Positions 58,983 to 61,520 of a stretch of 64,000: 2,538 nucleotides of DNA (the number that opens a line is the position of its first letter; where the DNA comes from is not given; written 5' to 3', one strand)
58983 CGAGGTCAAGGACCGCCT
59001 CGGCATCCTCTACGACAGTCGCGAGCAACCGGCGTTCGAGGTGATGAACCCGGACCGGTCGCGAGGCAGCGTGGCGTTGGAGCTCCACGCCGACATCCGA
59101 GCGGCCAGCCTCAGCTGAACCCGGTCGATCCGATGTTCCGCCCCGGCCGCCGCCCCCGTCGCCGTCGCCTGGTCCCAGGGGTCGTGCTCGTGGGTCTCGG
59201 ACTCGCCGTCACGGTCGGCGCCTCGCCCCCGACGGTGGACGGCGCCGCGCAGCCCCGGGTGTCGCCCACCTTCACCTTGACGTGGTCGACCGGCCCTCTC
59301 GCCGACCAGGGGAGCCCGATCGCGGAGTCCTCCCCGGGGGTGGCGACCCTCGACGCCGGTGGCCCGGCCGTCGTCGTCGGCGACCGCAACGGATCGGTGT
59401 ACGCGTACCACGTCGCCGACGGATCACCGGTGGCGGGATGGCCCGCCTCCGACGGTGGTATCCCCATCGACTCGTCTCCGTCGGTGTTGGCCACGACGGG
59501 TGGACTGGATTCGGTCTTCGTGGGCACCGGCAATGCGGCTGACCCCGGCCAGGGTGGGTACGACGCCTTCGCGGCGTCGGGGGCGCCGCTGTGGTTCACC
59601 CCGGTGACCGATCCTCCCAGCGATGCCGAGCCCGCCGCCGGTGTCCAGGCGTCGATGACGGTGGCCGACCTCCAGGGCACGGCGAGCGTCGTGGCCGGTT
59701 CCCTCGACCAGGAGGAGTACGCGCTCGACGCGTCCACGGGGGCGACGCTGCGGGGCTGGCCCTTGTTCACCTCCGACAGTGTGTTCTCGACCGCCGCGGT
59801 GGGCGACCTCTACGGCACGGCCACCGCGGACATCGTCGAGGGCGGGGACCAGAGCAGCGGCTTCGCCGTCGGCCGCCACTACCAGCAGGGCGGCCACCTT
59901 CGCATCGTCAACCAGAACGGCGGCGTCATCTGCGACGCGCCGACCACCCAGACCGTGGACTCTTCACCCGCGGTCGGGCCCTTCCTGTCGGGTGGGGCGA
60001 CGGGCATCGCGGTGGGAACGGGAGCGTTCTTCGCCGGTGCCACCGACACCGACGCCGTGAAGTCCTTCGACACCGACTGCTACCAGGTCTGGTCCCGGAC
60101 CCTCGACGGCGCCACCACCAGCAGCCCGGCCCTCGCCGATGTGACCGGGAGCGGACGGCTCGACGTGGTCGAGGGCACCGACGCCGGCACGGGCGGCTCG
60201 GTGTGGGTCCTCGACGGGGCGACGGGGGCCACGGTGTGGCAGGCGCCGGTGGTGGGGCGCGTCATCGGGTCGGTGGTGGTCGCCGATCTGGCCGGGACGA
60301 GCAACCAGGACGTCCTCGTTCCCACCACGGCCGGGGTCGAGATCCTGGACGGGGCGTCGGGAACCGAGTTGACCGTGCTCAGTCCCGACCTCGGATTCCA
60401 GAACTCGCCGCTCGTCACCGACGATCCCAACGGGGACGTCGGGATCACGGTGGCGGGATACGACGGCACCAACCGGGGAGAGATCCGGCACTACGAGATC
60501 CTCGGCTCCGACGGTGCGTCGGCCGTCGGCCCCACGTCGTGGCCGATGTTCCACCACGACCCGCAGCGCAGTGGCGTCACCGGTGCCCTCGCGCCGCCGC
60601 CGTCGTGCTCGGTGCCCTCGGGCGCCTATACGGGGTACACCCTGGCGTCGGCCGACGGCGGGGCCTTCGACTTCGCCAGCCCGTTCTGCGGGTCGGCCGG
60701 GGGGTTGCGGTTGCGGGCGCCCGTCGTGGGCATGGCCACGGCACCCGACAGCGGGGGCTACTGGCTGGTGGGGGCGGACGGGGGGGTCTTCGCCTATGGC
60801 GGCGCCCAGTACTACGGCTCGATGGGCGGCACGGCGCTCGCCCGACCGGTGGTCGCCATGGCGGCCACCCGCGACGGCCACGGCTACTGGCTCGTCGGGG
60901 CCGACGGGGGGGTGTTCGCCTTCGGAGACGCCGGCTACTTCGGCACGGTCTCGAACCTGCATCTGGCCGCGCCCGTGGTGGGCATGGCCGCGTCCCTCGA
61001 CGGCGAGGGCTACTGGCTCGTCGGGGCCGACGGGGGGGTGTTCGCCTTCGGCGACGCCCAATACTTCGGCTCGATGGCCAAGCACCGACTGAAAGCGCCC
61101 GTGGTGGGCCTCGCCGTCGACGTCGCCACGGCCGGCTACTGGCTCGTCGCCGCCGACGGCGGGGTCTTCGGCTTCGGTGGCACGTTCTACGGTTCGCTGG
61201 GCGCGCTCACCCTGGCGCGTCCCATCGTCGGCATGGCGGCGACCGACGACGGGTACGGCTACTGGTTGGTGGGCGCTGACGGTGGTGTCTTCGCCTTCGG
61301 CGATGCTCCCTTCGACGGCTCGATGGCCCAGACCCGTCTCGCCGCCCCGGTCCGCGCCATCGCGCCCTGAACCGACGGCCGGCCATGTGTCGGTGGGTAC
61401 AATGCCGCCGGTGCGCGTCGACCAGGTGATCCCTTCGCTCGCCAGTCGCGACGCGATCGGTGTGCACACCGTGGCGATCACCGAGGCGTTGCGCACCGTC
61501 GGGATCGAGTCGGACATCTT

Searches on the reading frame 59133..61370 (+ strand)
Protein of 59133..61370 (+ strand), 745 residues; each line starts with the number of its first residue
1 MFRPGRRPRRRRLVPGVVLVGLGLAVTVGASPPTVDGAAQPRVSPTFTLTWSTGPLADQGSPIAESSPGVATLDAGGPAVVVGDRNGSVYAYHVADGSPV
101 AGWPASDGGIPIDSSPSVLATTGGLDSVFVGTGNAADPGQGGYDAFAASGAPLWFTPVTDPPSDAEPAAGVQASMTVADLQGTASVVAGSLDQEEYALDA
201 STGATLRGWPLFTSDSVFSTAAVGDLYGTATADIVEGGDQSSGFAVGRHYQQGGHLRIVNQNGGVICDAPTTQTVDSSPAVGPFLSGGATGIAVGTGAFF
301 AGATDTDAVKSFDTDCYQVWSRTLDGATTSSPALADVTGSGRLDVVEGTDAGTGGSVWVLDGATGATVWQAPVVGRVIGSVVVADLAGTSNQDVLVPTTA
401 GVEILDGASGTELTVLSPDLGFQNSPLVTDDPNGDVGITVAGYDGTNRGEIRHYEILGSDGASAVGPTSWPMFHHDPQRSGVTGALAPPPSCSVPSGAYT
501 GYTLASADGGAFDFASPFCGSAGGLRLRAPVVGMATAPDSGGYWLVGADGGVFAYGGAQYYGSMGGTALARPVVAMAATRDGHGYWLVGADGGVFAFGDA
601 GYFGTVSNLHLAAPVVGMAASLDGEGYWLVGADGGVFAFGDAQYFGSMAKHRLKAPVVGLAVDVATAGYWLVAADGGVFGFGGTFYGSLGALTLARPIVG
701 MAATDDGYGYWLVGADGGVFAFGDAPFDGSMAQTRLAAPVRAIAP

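Call 72: find_homologous_proteins(query=window:59133-61370:+, max_evalue=1e-30)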
Query window:59133-61370:+ (745 aa): 1646 proteins with E <= 1e-30 among 8000 candidates; the best 120 are listed.
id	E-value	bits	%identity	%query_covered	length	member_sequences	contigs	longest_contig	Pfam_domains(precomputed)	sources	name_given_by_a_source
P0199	0.0e+0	1476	91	100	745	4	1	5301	PF13360.14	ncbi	-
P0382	0.0e+0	1471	91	100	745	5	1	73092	-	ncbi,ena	-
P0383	0.0e+0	1322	84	97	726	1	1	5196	-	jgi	jgi:hypothetical protein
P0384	0.0e+0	1316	83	98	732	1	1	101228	PF13570.14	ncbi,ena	-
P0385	0.0e+0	1308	83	97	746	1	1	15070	PF13570.14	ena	-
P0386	0.0e+0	1291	83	94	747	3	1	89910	PF13570.14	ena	-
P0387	0.0e+0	1280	80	98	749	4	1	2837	PF13360.14,PF13570.14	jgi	jgi:hypothetical protein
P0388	0.0e+0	1251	79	98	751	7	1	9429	-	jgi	-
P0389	0.0e+0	1250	79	98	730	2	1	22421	PF13570.14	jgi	-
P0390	0.0e+0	1238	76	99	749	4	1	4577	PF13570.14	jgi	jgi:hypothetical protein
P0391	0.0e+0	1235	80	95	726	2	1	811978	-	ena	-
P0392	0.0e+0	1235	81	95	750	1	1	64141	PF13570.14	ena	-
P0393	0.0e+0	1234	79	95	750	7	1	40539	PF13570.14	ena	-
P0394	0.0e+0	1233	77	98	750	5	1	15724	PF13570.14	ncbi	-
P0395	0.0e+0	1232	80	95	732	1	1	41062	-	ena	-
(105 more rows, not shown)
